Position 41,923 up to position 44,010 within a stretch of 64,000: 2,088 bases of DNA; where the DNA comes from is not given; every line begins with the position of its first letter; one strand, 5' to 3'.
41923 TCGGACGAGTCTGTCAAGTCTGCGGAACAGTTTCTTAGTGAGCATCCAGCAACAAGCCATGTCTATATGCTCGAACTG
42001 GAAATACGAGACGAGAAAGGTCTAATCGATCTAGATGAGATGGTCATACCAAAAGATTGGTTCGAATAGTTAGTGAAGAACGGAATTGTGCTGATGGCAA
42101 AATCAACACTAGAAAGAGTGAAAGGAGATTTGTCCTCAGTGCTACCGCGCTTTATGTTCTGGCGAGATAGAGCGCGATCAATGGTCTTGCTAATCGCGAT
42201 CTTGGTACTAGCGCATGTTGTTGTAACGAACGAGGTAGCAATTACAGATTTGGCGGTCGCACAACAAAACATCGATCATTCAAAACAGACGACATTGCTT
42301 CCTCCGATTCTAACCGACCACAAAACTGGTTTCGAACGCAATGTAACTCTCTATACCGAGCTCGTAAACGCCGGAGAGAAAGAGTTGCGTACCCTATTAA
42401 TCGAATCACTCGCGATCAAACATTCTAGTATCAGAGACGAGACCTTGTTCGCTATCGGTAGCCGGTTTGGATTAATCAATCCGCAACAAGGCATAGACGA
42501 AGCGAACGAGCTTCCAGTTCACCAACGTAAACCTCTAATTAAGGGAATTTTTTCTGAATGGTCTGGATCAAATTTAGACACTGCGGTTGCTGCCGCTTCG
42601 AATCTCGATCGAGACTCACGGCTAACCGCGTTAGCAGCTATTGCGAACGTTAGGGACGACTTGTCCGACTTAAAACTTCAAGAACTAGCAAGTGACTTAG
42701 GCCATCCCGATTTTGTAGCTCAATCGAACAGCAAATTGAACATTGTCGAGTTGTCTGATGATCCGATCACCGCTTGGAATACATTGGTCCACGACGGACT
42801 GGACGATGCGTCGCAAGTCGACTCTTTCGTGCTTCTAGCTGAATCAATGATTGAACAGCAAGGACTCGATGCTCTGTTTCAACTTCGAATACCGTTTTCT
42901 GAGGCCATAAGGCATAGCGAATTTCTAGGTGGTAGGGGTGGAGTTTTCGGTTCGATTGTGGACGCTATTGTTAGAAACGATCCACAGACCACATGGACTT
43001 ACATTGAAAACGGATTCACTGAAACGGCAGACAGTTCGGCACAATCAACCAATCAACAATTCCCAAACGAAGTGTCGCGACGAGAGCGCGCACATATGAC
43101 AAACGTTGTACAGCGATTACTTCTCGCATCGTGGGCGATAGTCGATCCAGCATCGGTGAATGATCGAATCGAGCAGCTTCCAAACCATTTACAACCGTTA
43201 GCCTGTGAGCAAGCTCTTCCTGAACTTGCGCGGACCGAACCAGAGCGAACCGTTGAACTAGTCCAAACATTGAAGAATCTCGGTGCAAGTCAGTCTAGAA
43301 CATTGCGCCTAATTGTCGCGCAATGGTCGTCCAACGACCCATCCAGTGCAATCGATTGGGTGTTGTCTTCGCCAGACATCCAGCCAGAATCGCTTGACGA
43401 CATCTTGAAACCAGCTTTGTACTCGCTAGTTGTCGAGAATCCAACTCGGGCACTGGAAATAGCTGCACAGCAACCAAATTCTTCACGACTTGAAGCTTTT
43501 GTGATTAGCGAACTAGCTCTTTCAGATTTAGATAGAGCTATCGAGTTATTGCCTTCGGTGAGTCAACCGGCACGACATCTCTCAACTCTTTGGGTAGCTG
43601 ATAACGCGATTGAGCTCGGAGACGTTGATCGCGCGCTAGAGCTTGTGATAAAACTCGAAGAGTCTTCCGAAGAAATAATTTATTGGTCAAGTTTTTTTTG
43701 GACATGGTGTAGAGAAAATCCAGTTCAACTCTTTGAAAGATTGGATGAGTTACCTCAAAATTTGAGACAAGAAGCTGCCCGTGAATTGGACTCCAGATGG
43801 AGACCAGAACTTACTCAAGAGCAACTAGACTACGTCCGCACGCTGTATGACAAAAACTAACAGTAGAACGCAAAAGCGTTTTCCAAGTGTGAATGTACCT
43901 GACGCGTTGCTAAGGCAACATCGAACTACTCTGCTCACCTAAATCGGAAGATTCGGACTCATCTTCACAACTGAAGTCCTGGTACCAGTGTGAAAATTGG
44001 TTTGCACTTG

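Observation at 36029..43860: Second locus: two younger tandem pairs (C-D, C'-D') of the same superfamily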

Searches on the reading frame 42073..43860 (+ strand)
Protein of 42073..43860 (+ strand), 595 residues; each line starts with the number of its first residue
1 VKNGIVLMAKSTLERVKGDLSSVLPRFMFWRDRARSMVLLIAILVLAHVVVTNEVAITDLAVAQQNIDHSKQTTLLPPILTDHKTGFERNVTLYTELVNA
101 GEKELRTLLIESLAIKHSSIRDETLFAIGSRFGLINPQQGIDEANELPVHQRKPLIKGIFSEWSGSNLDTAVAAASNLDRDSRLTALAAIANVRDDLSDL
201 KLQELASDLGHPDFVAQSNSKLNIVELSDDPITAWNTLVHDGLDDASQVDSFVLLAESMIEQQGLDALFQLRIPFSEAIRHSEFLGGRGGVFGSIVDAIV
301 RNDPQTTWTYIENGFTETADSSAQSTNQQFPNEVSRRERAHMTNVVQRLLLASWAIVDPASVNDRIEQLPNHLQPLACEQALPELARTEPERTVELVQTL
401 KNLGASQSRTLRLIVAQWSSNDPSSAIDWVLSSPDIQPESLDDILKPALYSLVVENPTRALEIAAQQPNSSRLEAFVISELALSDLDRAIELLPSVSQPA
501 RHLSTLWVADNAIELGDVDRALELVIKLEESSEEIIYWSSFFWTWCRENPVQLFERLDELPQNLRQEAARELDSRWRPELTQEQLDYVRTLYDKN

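Call 5: search_protein_families(library=pfam, proteins=[window:42073-43860:+], max_evalue=1)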
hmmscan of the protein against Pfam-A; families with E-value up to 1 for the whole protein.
window:42073-43860:+ (595 aa): 0 families

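Call 6: search_protein_families(library=ncbifam, proteins=[window:42073-43860:+], max_evalue=1)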
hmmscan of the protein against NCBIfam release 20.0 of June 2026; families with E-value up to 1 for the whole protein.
window:42073-43860:+ (595 aa): 0 families

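Call 9: search_solved_structures(query=window:42073-43860:+, max_evalue=10)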
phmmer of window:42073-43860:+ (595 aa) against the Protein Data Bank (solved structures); distinct sequences matched with E-value up to 10: 1.
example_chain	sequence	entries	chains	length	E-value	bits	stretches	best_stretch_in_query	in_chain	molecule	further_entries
5iww_D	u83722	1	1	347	0.37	12.8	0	226-262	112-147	PLS9-PPR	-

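Call 51: find_homologous_proteins(query=window:42073-43860:+)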
Query window:42073-43860:+ (595 aa): 14 proteins with E <= 0.001 among 8000 candidates.
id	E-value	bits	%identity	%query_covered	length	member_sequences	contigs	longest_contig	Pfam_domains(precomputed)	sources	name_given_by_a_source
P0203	0.0e+0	1284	100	99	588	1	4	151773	-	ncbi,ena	-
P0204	9.1e-279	944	74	97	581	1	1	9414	-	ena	-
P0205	4.0e-266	902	73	94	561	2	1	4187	-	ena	-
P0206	7.2e-185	634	54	97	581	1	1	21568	-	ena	-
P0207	8.1e-185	634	52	98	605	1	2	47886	-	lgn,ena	-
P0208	2.8e-184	632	53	97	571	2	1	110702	-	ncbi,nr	ncbi:MAG: hypothetical protein F4W92_06325 [Gammaproteobacteria bacterium]|nr:hypothetical protein [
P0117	1.0e-180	620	56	87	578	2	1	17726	-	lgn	-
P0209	1.3e-177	610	53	95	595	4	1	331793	-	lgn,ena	-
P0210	4.0e-171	589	53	87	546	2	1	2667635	-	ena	-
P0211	4.0e-153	529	54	79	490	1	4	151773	-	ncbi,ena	-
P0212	6.6e-131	456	61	59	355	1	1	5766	-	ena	-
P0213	6.3e-130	453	46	87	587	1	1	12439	-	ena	-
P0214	2.6e-128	447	44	92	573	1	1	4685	-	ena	-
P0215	1.4e-125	438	45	87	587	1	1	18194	-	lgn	-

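Call 69: search_protein_families(library=padloc, proteins=[window:42073-43860:+], max_evalue=0.01)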
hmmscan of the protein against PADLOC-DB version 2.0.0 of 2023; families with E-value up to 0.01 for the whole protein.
window:42073-43860:+ (595 aa): 0 families
